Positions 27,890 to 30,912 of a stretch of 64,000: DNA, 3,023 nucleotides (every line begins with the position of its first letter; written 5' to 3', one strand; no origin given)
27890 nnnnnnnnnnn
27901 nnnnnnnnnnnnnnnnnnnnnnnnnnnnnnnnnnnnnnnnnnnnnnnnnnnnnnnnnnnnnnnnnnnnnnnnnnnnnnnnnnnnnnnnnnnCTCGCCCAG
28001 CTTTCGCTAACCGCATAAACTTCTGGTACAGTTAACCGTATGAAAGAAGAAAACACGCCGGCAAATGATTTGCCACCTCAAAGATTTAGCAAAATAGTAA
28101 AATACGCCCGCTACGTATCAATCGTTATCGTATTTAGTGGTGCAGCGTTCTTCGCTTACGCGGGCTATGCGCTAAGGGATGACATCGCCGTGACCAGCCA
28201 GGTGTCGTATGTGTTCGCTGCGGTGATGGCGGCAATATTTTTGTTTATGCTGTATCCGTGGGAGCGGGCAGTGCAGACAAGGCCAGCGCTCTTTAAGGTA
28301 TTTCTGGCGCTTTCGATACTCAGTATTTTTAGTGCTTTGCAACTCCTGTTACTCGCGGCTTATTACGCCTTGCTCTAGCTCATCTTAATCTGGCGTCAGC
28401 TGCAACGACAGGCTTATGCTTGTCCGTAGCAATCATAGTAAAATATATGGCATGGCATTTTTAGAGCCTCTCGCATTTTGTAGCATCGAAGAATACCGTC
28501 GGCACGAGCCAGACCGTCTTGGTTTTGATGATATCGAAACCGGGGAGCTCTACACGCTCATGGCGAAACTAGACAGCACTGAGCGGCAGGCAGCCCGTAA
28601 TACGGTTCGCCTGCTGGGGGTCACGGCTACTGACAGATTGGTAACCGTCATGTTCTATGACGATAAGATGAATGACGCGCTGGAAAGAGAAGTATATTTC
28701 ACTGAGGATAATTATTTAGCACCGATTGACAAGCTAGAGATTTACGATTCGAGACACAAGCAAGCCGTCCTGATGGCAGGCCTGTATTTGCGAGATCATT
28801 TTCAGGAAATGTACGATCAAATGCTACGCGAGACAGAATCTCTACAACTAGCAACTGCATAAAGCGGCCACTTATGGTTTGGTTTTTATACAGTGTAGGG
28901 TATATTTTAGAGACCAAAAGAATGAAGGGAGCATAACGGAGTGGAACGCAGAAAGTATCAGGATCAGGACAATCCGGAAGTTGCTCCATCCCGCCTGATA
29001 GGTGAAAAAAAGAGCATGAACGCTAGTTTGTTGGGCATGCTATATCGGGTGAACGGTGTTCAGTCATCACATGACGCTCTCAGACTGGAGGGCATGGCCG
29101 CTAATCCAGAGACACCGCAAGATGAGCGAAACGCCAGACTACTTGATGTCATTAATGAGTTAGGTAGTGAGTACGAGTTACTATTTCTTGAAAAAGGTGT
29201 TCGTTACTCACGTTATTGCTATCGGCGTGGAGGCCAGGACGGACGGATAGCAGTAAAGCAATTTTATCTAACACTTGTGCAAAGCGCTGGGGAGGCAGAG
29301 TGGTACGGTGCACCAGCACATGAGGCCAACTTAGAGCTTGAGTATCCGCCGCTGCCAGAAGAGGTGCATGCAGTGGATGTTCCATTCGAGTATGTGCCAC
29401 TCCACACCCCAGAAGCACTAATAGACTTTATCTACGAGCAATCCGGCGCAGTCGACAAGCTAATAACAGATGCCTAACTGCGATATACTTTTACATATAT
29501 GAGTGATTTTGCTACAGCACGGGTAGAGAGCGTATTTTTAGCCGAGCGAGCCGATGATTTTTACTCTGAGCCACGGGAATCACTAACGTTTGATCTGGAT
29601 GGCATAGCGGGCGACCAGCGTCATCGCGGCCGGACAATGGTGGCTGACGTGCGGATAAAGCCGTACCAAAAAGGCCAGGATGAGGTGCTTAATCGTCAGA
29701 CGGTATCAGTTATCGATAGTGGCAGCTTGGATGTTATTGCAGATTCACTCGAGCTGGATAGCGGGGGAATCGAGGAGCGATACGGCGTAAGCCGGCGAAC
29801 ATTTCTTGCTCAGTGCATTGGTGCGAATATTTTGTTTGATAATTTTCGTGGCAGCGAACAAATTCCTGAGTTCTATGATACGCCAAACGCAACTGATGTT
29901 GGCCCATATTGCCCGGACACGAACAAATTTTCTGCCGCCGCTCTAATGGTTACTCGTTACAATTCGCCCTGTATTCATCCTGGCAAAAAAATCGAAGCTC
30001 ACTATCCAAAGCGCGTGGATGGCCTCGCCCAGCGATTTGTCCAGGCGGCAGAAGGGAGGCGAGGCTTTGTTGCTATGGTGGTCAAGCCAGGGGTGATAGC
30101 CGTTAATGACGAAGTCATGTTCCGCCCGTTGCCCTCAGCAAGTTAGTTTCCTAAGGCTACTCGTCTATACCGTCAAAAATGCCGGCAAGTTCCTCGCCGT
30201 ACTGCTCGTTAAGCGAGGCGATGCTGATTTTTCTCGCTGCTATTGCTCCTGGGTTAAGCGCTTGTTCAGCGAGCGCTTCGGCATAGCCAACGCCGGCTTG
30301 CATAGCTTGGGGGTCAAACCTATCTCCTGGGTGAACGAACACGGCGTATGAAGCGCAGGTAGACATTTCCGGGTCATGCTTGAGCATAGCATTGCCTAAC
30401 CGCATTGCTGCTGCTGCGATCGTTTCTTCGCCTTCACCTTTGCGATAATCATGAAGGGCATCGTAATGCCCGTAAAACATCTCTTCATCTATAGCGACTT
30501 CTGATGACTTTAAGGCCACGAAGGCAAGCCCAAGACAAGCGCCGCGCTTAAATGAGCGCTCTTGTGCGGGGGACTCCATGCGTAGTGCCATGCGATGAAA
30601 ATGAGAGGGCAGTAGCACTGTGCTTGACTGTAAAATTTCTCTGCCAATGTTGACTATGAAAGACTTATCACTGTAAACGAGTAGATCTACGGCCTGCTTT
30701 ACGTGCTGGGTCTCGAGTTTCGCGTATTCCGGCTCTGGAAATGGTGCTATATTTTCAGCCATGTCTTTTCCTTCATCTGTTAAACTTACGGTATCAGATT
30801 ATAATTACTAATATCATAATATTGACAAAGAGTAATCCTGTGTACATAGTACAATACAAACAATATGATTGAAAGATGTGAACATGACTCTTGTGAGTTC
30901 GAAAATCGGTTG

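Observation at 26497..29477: Duplicated two-gene module (A1-B1 / A2-B2) of unknown function, separated by two small membrane proteins and flanked by redox-type enzymes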

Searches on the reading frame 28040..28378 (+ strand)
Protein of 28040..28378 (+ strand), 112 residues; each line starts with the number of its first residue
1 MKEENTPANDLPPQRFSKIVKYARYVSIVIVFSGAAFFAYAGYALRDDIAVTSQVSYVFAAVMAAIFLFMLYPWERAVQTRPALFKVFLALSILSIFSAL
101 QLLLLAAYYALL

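Call 5: search_protein_families(library=pfam, proteins=[window:28040-28378:+], max_evalue=1)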
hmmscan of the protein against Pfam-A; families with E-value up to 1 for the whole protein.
window:28040-28378:+ (112 aa): 0 families

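Call 18: search_protein_families(library=phrogs, proteins=[window:28040-28378:+], max_evalue=1)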
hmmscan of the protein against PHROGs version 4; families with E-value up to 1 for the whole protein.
window:28040-28378:+ (112 aa): 2 families
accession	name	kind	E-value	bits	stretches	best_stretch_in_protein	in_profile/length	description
phrog_29416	-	unknown function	0.19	11.7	1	11-84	51-125/460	-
phrog_29194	-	unknown function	0.99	10.8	1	58-98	5-46/69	-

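Call 19: search_protein_families(library=padloc, proteins=[window:28040-28378:+], max_evalue=1)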
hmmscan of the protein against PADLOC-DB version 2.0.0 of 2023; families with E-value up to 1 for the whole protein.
window:28040-28378:+ (112 aa): 0 families

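Call 20: search_protein_families(library=ncbifam, proteins=[window:28040-28378:+], max_evalue=1)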
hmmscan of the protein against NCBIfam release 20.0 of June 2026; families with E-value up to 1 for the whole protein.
window:28040-28378:+ (112 aa): 0 families

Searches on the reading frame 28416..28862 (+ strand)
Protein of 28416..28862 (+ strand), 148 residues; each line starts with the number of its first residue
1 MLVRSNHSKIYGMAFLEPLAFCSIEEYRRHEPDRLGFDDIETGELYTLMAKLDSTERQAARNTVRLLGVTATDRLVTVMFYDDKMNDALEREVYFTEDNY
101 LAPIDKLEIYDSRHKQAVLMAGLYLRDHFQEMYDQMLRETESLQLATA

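Call 5: search_protein_families(library=pfam, proteins=[window:28416-28862:+], max_evalue=1)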
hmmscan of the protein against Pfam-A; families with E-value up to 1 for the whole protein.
window:28416-28862:+ (148 aa): 1 family
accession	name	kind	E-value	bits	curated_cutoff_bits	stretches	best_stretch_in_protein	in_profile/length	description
PF24373.1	DUF7529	-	0.039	14.2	27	0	107-140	100-133/160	Family of unknown function (DUF7529)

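Call 18: search_protein_families(library=phrogs, proteins=[window:28416-28862:+], max_evalue=1)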
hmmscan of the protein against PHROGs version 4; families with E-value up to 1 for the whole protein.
window:28416-28862:+ (148 aa): 2 families
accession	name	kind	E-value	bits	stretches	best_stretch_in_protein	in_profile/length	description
phrog_35227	-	unknown function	0.012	16.1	1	67-137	61-130/242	-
phrog_2329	-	unknown function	0.36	11.9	1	64-84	30-50/59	-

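Call 19: search_protein_families(library=padloc, proteins=[window:28416-28862:+], max_evalue=1)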
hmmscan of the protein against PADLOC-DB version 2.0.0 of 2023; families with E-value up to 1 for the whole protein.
window:28416-28862:+ (148 aa): 0 families

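Call 20: search_protein_families(library=ncbifam, proteins=[window:28416-28862:+], max_evalue=1)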
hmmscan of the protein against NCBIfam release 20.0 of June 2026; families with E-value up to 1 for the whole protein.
window:28416-28862:+ (148 aa): 0 families

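Call 41: find_related_loci(query=A4, collection=genome_contigs, flank=10000)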
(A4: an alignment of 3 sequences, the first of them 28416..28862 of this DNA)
Query A4 (148 aa) in genome_contigs; peptide patterns used: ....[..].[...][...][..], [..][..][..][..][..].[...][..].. (x = any residue, [..] = any of these).
25 stretches matched a pattern; 1 encode a relative of the query (tblastn E <= 1e-3); 1 distinct loci.
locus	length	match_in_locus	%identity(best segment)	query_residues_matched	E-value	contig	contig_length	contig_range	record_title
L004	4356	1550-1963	31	13-148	3e-10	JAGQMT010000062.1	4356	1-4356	MAG: Candidatus Saccharibacteria bacterium isolate HKST-UBA49 NODE_62_length_4356_cov_2.847394, whole genome shotgun seq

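Call 46: find_related_loci(query=A5, collection=metagenome_contigs, flank=10000)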
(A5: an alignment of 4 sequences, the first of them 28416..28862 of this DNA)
Query A5 (148 aa) in metagenome_contigs; peptide patterns used: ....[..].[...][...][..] (x = any residue, [..] = any of these).
21 stretches matched a pattern; 2 encode a relative of the query (tblastn E <= 1e-3); 2 distinct loci.
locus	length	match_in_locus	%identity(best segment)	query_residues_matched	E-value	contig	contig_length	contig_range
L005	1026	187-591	45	12-146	6e-34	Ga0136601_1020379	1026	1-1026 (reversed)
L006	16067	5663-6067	45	12-146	8e-33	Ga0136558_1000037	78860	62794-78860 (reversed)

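Call 48: find_related_loci(query=A5, collection=viral_contigs, flank=10000)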
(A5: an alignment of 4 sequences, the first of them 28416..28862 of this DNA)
Query A5 (148 aa) in viral_contigs; peptide patterns used: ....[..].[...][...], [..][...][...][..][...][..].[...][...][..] (x = any residue, [..] = any of these).
21 stretches matched a pattern, but none encodes a relative of the query by tblastn (E <= 1e-3).

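Call 52: list_cluster_members(proteins=[P0005, P0001, P0003, P0008, window:28416-28862:+, L004:1529-1966:+])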
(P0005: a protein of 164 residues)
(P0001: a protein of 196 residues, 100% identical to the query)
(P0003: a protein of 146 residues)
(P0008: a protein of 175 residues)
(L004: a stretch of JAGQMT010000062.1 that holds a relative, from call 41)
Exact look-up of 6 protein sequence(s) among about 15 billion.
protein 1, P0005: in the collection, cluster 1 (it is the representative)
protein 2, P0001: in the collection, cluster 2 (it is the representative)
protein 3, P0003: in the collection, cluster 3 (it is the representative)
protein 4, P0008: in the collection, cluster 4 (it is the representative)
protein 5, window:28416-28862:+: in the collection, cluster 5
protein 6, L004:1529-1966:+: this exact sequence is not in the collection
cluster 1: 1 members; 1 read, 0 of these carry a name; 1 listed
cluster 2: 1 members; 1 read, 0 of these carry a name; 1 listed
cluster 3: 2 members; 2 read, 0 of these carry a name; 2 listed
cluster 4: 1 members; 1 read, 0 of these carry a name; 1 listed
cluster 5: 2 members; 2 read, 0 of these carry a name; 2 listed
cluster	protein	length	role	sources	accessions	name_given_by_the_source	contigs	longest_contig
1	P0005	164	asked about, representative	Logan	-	-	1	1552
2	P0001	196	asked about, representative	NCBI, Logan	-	-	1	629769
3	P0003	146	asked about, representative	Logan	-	-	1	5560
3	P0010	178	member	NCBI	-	-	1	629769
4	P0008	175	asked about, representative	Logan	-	-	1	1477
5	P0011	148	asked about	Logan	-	-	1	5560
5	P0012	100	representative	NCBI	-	-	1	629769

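Call 56: search_solved_structures(query=A5, max_evalue=10)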
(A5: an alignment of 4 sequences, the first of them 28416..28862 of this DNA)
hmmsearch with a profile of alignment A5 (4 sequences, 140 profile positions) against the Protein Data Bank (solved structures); distinct sequences matched with E-value up to 10: 0.

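Call 64: search_protein_families(library=pfam, proteins=[L006:340-2859:+, L006:3140-3712:+, L006:3846-4430:-, L006:4572-5021:+, L006:6335-6910:+, L006:6990-7805:-, L004:2135-3286:+], max_evalue=0.01)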
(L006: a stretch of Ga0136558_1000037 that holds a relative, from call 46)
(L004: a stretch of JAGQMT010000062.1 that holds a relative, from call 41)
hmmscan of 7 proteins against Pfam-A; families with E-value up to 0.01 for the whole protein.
L006:340-2859:+ (839 aa): 6 families
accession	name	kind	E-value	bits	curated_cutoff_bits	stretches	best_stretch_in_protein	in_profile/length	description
PF20473.4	MmeI_Mtase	-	1.8e-85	286.7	27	1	369-630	7-258/259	MmeI, DNA-methyltransferase domain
PF20466.3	MmeI_TRD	-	6.3e-52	176.4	27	1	654-839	2-192/207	MmeI, target recognition domain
PF20464.3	MmeI_N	-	6.4e-36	124.8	27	1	35-199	2-180/181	MmeI, N-terminal domain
PF20465.4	MmeI_hel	-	1.9e-22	80.3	27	1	206-283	2-75/75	MmeI, helicase spacer domain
PF02384.22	N6_Mtase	-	5.9e-05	23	20.4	1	384-529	49-147/311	N-6 DNA Methylase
PF07669.17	Eco57I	-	0.00014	22.5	25.3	1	440-554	2-121/171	Eco57I restriction-modification methylase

L006:3140-3712:+ (190 aa): 0 families

L006:3846-4430:- (194 aa): 0 families

L006:4572-5021:+ (149 aa): 1 family
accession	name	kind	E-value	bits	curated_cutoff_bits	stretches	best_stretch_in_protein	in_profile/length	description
PF08818.16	DUF1801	-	4.7e-11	43.4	27.2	1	25-134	2-82/85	Domain of unknown function (DU1801)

L006:6335-6910:+ (191 aa): 2 families
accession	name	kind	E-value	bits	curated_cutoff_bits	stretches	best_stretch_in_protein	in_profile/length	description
PF12048.14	DUF3530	-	0.004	17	29.8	1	71-112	195-236/310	Protein of unknown function (DUF3530)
PF12146.15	Hydrolase_4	-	0.0079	16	27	0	63-122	68-118/239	Serine aminopeptidase, S33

L006:6990-7805:- (271 aa): 0 families

L004:2135-3286:+ (383 aa): 1 family
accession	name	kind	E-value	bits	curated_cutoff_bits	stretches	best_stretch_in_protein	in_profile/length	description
PF16162.10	KwaB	-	3e-12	47.3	26.3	1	200-354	28-186/186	Kiwa protein KwaB-like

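Call 65: search_protein_families(library=padloc, proteins=[L006:340-2859:+, L006:3140-3712:+, L006:3846-4430:-, L006:4572-5021:+, L006:5149-5664:+, L006:5666-6070:+, L004:2135-3286:+, L004:1529-1966:+], max_evalue=0.01)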
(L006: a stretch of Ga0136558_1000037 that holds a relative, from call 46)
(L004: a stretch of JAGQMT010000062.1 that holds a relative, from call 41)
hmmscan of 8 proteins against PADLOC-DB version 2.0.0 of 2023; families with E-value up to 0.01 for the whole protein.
L006:340-2859:+ (839 aa): 24 families
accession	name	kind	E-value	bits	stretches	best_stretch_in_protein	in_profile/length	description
PDLC03598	REase_MTase_IIG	-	2.4e-290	963.5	1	26-839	2-815/912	Type IIG restriction enzyme-methyltransferase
PDLC03627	REase_MTase_IIG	-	5.2e-80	267.5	2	48-494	17-511/1136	Type IIG restriction enzyme-methyltransferase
PDLC03599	REase_MTase_IIG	-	7.8e-79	263.6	2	47-750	20-711/959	Type IIG restriction enzyme-methyltransferase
PDLC04134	mad2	-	1.4e-35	121.1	1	54-531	10-379/492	mads_2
PDLC02643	DrmMI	-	1.9e-26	90.2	2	499-838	860-1194/1347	DrmMI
PDLC02644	DrmMI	-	8e-10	35.3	1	505-730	380-591/988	DrmMI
PDLC03335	MTase_II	-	2.5e-08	31.1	1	485-645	173-325/607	Type II methyltransferase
PDLC02638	DrmMI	-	3e-07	27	1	323-403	545-620/935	DrmMI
PDLC02646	DrmMI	-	4.5e-07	26.4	1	507-616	283-391/792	DrmMI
PDLC03021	MTase_I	-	7.1e-07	26.4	1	384-537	187-302/491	Type I methyltransferase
PDLC02639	DrmMI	-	1.1e-06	25.2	1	503-713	580-780/803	DrmMI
PDLC03630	REase_MTase_IIG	-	3.6e-06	23.1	1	315-408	353-432/1100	Type IIG restriction enzyme-methyltransferase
PDLC03618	REase_MTase_IIG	-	3.7e-06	22.5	1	507-633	866-988/1429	Type IIG restriction enzyme-methyltransferase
PDLC03604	REase_MTase_IIG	-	2.1e-05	20.8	1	369-437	377-441/1011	Type IIG restriction enzyme-methyltransferase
PDLC03580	REase_II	-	2.5e-05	20.2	1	315-403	361-438/1112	Type II restriction enzyme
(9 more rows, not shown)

L006:3140-3712:+ (190 aa): 0 families

L006:3846-4430:- (194 aa): 0 families

L006:4572-5021:+ (149 aa): 0 families

L006:5149-5664:+ (171 aa): 0 families

L006:5666-6070:+ (134 aa): 0 families

L004:2135-3286:+ (383 aa): 5 families
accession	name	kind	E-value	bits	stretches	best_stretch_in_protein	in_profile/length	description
PDLC00233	KwaB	-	5.5e-14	50.1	1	71-369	15-317/320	DUF4868 domain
PDLC00230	KwaB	-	6.4e-09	33.7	1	212-371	159-321/322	DUF4868 domain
PDLC00224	KwaB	-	3.5e-07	28.3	1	73-355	12-294/302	DUF4868 domain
PDLC00234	KwaB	-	7.4e-05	20.3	1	85-359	12-281/289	DUF4868 domain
PDLC00223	KwaB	-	0.00045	17.4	1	235-361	198-329/339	DUF4868 domain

L004:1529-1966:+ (145 aa): 0 families

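Call 69: search_dna_similar(query=window:28452-28862:+, collection=phages, mode=protein, max_evalue=1, max_rows=5)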
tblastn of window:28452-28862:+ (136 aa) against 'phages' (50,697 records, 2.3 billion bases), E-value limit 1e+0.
No match.

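Call 78: list_cluster_members(proteins=[L004:1550-1966:+, L004:2135-3286:+, L006:5666-6070:+, L003:932-1420:+])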
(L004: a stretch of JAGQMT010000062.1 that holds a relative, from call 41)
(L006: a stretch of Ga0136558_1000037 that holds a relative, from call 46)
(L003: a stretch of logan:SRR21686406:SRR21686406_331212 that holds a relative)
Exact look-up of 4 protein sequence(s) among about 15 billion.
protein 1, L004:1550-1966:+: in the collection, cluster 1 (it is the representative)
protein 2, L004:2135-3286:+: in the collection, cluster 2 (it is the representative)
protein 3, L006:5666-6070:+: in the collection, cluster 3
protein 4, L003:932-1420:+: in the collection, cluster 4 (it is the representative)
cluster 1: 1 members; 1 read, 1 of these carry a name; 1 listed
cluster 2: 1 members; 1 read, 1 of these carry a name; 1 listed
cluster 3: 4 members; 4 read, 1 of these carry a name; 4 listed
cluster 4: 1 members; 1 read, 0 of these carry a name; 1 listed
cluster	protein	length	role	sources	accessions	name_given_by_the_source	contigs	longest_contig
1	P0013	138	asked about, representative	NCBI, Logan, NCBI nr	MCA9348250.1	hypothetical protein KC867_02480 [Candidatus Saccharibacteria bacterium] | hypothetical protein [Candidatus Saccharibacteria bacterium]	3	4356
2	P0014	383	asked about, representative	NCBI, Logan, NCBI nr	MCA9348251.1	DUF4868 domain-containing protein [Candidatus Saccharibacteria bacterium]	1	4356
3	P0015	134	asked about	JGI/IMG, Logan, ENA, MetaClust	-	hypothetical protein | \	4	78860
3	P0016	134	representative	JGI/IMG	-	-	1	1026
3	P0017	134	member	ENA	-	-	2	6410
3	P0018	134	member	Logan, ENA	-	-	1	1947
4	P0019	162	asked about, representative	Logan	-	-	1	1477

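Call 88: search_dna_similar(query=window:28452-28862:+, collection=plasmids, mode=protein, max_evalue=1, max_rows=5)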
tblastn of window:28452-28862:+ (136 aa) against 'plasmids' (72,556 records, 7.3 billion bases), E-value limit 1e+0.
No match.

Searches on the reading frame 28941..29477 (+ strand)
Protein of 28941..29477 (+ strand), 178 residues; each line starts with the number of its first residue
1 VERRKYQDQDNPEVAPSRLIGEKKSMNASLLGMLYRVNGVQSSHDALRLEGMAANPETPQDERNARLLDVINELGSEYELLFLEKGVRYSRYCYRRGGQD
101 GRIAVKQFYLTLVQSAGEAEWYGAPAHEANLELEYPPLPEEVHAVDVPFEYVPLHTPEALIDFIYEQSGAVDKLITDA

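Call 5: search_protein_families(library=pfam, proteins=[window:28941-29477:+], max_evalue=1)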
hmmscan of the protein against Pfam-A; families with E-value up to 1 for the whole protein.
window:28941-29477:+ (178 aa): 1 family
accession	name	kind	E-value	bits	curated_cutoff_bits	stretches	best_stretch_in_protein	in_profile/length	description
PF10224.14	DUF2205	-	0.25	11.9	26.7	1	17-49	19-51/75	Short coiled-coil protein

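Call 18: search_protein_families(library=phrogs, proteins=[window:28941-29477:+], max_evalue=1)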
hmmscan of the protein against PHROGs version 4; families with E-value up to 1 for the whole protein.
window:28941-29477:+ (178 aa): 1 family
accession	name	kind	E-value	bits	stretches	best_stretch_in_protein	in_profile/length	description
phrog_18195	-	unknown function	0.34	10.6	1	58-99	340-383/489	-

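Call 19: search_protein_families(library=padloc, proteins=[window:28941-29477:+], max_evalue=1)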
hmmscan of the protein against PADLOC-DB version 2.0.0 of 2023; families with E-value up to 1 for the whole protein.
window:28941-29477:+ (178 aa): 0 families

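Call 20: search_protein_families(library=ncbifam, proteins=[window:28941-29477:+], max_evalue=1)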
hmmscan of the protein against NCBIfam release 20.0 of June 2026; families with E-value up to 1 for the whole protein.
window:28941-29477:+ (178 aa): 0 families

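Call 47: find_related_loci(query=A6, collection=viral_contigs, flank=10000)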
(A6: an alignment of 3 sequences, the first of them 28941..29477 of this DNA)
Query A6 (178 aa) in viral_contigs; peptide patterns used: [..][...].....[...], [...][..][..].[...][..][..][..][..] (x = any residue, [..] = any of these).
182 stretches matched a pattern, but none encodes a relative of the query by tblastn (E <= 1e-3).

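Call 68: search_dna_similar(query=window:28941-29477:+, collection=phages, mode=protein, max_evalue=1, max_rows=5)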
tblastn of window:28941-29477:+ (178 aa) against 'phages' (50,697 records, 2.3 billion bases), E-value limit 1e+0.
No match.

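Call 89: search_dna_similar(query=window:28941-29477:+, collection=plasmids, mode=protein, max_evalue=1, max_rows=5)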
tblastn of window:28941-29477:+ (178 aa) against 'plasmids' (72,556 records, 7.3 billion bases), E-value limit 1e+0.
No match.

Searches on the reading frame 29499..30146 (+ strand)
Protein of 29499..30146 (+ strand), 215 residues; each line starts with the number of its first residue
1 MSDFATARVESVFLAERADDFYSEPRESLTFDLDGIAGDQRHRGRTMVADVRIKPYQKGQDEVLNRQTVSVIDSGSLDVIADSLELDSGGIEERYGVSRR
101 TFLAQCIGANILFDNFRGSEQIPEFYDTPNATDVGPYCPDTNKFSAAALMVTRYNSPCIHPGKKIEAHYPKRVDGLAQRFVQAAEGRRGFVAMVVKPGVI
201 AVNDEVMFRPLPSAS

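Call 5: search_protein_families(library=pfam, proteins=[window:29499-30146:+], max_evalue=1)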
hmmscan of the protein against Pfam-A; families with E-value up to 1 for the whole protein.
window:29499-30146:+ (215 aa): 1 family
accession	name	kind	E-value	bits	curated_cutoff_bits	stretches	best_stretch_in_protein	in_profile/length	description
PF03473.23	MOSC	-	1.8e-10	41.3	22.7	1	66-206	9-119/120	MOSC domain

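Call 20: search_protein_families(library=ncbifam, proteins=[window:29499-30146:+], max_evalue=1)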
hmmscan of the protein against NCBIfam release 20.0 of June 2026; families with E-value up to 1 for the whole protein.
window:29499-30146:+ (215 aa): 0 families

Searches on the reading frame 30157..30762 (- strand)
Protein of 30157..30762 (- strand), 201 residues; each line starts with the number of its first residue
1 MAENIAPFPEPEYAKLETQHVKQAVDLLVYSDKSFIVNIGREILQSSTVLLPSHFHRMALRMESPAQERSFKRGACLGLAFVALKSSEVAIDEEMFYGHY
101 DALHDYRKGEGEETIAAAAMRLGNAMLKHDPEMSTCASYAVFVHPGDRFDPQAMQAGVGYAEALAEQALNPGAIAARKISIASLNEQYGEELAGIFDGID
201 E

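Call 5: search_protein_families(library=pfam, proteins=[window:30157-30762:-], max_evalue=1)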
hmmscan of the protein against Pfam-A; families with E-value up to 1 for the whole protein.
window:30157-30762:- (201 aa): 0 families

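Call 18: search_protein_families(library=phrogs, proteins=[window:30157-30762:-], max_evalue=1)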
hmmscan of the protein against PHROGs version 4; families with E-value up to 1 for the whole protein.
window:30157-30762:- (201 aa): 0 families

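Call 19: search_protein_families(library=padloc, proteins=[window:30157-30762:-], max_evalue=1)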
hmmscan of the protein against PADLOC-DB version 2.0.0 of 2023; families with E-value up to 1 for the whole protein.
window:30157-30762:- (201 aa): 0 families

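Call 20: search_protein_families(library=ncbifam, proteins=[window:30157-30762:-], max_evalue=1)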
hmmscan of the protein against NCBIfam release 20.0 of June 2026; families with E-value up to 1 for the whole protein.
window:30157-30762:- (201 aa): 0 families

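Call 84: search_solved_structures(query=A7, max_evalue=10)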
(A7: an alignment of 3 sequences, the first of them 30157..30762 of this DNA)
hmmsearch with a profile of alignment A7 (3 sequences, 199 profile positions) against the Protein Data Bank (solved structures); distinct sequences matched with E-value up to 10: 1.
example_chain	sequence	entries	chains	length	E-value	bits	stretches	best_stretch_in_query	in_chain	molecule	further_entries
8h2b_A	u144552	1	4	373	0.89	12.4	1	35-95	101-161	Alcohol dehydrogenase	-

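Call 85: find_related_loci(query=A7, collection=viral_contigs, flank=8000)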
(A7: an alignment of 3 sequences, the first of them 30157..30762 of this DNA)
Query A7 (201 aa) in viral_contigs; peptide patterns used: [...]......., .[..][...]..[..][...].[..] (x = any residue, [..] = any of these).
23 stretches matched a pattern, but none encodes a relative of the query by tblastn (E <= 1e-3).
